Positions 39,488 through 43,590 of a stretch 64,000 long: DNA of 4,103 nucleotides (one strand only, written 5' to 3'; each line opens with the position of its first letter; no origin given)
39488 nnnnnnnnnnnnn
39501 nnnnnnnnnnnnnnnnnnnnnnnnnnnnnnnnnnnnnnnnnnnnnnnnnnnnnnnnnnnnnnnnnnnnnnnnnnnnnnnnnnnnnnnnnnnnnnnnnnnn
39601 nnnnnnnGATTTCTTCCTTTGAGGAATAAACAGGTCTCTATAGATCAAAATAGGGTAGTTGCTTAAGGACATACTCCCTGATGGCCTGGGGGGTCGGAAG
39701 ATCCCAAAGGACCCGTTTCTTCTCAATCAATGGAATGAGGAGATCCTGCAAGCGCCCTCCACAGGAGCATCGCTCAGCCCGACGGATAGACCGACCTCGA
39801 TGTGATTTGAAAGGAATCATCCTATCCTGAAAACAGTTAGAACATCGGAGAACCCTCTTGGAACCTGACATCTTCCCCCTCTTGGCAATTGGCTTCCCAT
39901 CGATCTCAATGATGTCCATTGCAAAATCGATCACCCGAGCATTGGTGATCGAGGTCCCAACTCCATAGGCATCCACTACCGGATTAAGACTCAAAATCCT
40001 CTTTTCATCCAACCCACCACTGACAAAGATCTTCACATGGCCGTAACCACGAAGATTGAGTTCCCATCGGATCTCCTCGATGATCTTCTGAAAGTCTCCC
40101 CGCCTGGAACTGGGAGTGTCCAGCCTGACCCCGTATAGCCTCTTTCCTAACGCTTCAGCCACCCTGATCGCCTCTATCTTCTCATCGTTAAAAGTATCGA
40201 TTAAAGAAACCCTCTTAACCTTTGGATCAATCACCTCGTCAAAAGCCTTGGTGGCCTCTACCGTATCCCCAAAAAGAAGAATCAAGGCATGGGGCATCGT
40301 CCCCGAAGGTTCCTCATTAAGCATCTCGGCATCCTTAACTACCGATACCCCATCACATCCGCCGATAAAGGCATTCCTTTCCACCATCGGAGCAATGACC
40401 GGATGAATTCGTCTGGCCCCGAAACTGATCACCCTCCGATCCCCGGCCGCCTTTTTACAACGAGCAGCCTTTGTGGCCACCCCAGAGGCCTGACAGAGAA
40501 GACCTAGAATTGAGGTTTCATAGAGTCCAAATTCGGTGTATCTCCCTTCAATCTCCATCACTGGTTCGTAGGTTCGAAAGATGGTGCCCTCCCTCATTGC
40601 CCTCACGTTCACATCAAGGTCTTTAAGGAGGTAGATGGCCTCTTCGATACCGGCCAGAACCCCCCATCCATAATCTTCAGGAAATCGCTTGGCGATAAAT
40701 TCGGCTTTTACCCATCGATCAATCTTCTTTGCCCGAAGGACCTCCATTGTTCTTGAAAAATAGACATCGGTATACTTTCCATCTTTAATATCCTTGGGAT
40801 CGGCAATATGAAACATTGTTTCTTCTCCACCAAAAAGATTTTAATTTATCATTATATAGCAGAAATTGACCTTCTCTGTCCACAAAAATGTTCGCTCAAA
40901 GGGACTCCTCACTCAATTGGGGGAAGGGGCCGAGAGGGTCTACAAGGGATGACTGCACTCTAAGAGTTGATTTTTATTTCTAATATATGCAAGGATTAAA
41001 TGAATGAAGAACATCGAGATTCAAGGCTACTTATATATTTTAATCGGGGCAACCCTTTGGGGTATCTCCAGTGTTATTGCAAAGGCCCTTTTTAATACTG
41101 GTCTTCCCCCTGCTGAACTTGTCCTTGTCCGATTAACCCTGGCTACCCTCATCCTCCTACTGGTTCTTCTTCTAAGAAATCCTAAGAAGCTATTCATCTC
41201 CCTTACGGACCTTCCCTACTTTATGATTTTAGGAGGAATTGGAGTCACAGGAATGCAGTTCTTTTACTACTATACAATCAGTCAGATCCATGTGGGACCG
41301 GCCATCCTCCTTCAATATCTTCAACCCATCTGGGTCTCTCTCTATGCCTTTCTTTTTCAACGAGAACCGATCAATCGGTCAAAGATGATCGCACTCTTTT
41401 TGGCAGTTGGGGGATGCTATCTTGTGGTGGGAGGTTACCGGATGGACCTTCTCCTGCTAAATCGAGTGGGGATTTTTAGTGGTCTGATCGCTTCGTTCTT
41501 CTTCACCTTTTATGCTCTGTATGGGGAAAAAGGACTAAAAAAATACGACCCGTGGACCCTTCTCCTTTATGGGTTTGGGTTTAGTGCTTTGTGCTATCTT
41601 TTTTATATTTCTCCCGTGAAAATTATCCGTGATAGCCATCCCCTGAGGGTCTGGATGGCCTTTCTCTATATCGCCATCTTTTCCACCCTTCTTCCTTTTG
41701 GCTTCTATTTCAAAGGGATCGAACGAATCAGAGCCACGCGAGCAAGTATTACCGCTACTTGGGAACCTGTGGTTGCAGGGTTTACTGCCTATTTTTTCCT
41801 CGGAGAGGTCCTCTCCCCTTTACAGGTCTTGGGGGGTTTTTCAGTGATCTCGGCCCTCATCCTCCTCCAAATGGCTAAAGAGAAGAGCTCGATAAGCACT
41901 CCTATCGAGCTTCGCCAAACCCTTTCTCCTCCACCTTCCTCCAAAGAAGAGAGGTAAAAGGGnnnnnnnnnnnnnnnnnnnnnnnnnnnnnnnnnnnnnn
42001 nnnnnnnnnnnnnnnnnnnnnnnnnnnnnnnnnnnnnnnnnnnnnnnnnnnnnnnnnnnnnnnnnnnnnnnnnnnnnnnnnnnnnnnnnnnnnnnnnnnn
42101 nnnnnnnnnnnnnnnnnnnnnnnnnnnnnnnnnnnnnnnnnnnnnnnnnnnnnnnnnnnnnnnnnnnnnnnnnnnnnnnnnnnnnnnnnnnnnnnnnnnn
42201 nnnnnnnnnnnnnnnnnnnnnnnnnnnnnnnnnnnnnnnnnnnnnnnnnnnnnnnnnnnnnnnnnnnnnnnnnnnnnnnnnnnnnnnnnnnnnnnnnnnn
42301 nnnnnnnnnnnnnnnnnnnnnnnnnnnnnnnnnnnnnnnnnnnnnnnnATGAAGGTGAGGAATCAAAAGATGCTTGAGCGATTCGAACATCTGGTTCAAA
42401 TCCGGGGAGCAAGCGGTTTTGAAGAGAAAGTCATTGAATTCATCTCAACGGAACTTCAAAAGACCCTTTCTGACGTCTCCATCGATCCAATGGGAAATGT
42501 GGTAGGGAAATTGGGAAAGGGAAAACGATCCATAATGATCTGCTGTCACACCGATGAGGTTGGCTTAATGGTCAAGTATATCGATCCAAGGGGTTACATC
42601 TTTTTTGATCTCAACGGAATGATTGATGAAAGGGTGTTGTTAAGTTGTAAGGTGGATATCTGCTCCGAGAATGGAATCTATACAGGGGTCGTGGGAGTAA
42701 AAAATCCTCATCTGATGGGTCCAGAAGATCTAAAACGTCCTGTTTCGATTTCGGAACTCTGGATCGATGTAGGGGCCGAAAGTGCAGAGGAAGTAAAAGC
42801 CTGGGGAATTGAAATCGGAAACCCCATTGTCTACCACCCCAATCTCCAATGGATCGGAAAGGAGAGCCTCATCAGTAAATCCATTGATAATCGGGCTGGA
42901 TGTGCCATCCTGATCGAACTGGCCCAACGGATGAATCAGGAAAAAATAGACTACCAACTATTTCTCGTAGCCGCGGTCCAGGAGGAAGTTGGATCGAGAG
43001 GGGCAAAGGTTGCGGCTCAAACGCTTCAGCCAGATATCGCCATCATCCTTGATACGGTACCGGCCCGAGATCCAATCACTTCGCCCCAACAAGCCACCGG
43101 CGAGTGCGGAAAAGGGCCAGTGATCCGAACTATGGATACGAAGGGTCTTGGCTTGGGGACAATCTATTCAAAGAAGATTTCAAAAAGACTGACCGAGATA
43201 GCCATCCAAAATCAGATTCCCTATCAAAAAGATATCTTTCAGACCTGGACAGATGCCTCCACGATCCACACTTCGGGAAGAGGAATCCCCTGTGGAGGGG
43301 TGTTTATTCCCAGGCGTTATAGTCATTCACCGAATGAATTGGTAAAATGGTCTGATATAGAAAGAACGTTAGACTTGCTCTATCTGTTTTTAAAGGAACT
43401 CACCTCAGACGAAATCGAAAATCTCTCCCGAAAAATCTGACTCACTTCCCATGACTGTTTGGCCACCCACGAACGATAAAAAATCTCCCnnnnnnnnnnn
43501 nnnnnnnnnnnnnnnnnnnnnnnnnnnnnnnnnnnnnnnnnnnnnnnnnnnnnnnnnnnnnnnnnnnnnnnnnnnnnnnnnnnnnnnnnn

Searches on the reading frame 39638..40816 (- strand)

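Call 33: search_protein_families(library=pfam, proteins=[window:39638-40816:-], max_evalue=0.00001)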
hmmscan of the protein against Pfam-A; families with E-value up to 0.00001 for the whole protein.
window:39638-40816:- (392 aa): 2 families
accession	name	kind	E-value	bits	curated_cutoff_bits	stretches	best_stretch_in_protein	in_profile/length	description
PF02749.22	QRPTase_N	-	1e-22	80.5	27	1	17-111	1-82/82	Quinolinate phosphoribosyl transferase, N-terminal domain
PF01729.25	QRPTase_C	-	1.1e-19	71.2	23.1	1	113-301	1-169/169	Quinolinate phosphoribosyl transferase, C-terminal domain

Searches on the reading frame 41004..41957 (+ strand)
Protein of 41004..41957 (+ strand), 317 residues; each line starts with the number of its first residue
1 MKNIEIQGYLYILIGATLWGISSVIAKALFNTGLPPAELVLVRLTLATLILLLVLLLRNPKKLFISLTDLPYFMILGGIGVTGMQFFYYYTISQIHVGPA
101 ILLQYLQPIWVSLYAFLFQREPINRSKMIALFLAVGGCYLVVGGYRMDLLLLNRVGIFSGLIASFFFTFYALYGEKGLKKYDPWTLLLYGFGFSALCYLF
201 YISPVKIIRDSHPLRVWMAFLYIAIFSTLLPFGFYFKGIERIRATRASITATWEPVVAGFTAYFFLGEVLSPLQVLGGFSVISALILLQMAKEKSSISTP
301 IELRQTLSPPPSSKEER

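Call 33: search_protein_families(library=pfam, proteins=[window:41004-41957:+], max_evalue=0.00001)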
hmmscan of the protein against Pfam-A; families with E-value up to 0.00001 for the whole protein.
window:41004-41957:+ (317 aa): 2 families
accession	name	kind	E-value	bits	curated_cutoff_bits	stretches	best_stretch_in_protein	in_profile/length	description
PF00892.27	EamA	-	1e-45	155.8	28.2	2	155-288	2-133/135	EamA-like transporter family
PF03151.22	TPT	-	7.9e-06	25.9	30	0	22-211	17-201/291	Triose-phosphate Transporter family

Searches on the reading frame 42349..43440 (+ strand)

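Call 33: search_protein_families(library=pfam, proteins=[window:42349-43440:+], max_evalue=0.00001)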
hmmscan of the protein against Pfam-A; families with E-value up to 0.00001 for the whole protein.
window:42349-43440:+ (363 aa): 3 families
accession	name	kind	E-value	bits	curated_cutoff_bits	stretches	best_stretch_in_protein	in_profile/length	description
PF05343.19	Peptidase_M42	-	2.4e-85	286.6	23.2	1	49-343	1-292/292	M42 glutamyl aminopeptidase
PF01546.33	Peptidase_M20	-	1.3e-07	32.2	24.6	1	179-349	34-205/206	Peptidase family M20/M25/M40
PF04389.22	Peptidase_M28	-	6.9e-07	29.6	21.3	0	180-318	32-158/193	Peptidase family M28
